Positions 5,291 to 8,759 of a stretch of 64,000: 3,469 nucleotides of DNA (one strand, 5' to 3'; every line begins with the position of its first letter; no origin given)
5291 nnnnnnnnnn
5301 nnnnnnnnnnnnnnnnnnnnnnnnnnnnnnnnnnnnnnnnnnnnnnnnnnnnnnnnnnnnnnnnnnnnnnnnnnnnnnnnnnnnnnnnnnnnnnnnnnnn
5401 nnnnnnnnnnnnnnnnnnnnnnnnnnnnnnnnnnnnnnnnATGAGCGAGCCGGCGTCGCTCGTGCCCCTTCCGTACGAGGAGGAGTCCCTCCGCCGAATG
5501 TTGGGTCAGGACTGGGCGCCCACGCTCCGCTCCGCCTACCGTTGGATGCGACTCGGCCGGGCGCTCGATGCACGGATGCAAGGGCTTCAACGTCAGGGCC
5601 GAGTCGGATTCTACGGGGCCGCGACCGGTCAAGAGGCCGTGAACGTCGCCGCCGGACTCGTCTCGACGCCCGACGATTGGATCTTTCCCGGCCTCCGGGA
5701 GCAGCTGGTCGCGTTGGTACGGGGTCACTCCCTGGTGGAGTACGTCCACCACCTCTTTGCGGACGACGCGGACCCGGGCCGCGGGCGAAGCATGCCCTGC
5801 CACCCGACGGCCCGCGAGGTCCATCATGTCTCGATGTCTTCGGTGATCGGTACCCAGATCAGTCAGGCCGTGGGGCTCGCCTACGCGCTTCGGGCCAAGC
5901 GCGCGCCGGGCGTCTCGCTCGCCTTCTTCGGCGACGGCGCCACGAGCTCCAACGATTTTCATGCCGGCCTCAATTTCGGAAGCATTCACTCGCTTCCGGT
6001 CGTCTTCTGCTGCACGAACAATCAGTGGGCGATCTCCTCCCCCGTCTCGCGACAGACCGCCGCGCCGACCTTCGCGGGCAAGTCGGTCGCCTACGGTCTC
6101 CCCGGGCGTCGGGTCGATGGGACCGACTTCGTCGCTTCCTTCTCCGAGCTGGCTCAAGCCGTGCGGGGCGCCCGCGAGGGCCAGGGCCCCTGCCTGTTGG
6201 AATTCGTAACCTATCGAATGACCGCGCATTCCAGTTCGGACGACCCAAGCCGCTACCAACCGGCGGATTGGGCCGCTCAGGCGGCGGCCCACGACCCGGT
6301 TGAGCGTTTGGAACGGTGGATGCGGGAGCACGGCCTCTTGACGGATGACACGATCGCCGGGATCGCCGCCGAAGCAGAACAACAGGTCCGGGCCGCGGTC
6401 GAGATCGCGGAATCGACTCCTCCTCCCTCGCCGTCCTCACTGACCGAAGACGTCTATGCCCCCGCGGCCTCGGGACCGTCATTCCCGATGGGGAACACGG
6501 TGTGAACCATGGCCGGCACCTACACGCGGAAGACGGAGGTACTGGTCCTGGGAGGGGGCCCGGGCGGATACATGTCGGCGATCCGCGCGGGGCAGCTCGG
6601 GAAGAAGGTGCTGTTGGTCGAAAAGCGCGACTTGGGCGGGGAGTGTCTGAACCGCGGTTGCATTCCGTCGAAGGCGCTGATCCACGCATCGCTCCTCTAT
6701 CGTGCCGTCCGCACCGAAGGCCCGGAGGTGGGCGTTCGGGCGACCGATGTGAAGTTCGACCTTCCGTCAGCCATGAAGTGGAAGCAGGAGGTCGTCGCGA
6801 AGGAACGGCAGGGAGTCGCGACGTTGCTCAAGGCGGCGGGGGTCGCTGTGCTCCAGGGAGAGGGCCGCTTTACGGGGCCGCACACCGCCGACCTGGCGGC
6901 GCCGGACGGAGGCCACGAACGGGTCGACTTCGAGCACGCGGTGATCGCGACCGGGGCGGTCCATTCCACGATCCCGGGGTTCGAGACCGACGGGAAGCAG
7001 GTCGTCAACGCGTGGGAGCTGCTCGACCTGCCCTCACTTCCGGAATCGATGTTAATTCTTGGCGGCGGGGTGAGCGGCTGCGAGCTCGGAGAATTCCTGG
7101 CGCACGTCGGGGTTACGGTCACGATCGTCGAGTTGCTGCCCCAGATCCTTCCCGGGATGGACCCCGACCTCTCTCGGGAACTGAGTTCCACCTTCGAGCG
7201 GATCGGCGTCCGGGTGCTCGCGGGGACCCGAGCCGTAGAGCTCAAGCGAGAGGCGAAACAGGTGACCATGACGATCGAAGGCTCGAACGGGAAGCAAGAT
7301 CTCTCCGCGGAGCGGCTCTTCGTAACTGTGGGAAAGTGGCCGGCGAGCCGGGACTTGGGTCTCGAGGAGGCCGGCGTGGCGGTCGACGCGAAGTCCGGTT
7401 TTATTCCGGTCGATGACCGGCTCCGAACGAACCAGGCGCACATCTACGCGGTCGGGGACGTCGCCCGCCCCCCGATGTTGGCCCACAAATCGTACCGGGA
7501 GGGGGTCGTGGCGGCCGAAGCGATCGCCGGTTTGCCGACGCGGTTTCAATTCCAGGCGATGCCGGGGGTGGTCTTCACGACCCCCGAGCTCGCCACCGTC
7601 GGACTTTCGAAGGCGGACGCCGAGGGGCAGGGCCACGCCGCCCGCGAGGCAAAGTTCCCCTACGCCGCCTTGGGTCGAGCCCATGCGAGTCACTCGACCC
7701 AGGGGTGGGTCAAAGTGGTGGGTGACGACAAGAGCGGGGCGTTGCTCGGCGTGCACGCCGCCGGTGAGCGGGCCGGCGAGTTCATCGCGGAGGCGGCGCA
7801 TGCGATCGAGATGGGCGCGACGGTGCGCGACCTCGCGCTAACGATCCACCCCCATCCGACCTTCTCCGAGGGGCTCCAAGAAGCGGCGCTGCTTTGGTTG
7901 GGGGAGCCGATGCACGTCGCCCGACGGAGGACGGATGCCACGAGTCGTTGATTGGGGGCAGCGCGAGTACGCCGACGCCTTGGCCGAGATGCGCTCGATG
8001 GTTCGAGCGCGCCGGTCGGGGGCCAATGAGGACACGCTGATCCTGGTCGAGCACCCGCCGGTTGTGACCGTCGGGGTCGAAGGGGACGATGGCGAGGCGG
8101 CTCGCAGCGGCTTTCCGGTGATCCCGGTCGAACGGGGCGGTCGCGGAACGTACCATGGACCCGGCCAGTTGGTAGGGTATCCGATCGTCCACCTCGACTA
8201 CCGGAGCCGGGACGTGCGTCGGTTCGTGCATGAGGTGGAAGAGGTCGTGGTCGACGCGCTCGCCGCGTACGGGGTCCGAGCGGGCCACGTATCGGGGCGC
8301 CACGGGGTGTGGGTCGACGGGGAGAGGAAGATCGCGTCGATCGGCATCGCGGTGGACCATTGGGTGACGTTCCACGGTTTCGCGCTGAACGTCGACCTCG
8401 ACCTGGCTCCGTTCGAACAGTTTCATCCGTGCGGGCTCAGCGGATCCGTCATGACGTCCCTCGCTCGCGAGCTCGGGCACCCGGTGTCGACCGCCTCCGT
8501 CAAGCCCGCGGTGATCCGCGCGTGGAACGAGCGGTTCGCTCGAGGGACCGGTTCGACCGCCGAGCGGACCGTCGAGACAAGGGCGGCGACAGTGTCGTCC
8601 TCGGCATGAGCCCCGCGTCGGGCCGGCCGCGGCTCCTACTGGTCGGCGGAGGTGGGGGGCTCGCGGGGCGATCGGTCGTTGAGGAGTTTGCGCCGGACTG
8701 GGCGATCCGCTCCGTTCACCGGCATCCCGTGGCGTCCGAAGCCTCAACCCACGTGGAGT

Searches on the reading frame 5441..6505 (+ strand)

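Call 35: search_protein_families(library=pfam, proteins=[window:5441-6505:+], max_evalue=0.0001)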
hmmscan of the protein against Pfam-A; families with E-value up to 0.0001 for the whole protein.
window:5441-6505:+ (354 aa): 1 family
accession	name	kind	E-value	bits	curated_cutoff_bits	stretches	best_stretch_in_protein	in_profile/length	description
PF00676.26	E1_dh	-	1.3e-75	254.6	22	1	33-331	1-299/300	Dehydrogenase E1 component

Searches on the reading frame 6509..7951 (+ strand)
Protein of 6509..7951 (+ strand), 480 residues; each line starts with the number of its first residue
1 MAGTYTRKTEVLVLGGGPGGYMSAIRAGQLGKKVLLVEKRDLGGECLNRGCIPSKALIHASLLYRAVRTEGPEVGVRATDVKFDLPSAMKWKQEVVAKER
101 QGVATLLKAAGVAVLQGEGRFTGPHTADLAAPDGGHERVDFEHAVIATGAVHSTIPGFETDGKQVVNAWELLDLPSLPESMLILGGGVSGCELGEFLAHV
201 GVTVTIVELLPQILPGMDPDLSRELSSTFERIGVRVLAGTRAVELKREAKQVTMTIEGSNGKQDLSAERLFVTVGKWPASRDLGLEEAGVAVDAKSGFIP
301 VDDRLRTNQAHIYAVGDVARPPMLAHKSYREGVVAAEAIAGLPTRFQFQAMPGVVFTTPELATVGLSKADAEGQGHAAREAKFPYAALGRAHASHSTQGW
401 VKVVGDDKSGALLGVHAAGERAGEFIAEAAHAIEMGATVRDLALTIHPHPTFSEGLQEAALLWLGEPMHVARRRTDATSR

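Call 35: search_protein_families(library=pfam, proteins=[window:6509-7951:+], max_evalue=0.0001)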
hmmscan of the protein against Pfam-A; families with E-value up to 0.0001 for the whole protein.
window:6509-7951:+ (480 aa): 8 families
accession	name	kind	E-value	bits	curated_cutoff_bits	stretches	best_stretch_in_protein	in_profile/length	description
PF07992.20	Pyr_redox_2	-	5.7e-61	206.9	26.1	1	10-332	2-291/291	Pyridine nucleotide-disulphide oxidoreductase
PF02852.28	Pyr_redox_dim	-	1.2e-34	119.2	25.3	1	351-460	1-110/110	Pyridine nucleotide-disulphide oxidoreductase, dimerisation domain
PF00070.33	Pyr_redox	-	1.5e-19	70.7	22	1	181-255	2-78/82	Pyridine nucleotide-disulphide oxidoreductase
PF12831.13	FAD_oxidored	-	2.1e-07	31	27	1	10-46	1-38/416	FAD dependent oxidoreductase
PF01134.28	GIDA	-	2.5e-07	30.6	22.1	1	11-77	2-66/391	Glucose inhibited division protein A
PF13450.12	NAD_binding_8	-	6.8e-06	26.7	21.9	0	13-46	1-35/68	NAD(P)-binding Rossmann-like domain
PF03486.20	HI0933_like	-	7e-06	26.1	50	1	10-41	2-33/244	HI0933-like protein Rossmann domain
PF01494.25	FAD_binding_3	-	1.8e-05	24.6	22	0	8-41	1-34/349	FAD binding domain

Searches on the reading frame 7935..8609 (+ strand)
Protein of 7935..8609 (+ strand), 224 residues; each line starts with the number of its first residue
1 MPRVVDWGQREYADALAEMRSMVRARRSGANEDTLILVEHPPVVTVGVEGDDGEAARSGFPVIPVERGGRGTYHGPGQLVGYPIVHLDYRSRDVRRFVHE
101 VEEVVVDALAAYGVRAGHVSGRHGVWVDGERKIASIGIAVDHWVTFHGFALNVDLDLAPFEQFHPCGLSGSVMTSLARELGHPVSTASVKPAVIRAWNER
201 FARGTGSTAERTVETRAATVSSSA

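Call 35: search_protein_families(library=pfam, proteins=[window:7935-8609:+], max_evalue=0.0001)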
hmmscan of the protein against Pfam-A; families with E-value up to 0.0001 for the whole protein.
window:7935-8609:+ (224 aa): 1 family
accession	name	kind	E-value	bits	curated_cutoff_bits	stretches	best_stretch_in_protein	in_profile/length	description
PF21948.1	LplA-B_cat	-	4.1e-45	154.6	27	1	12-196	2-198/200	Lipoyl protein ligase A/B catalytic domain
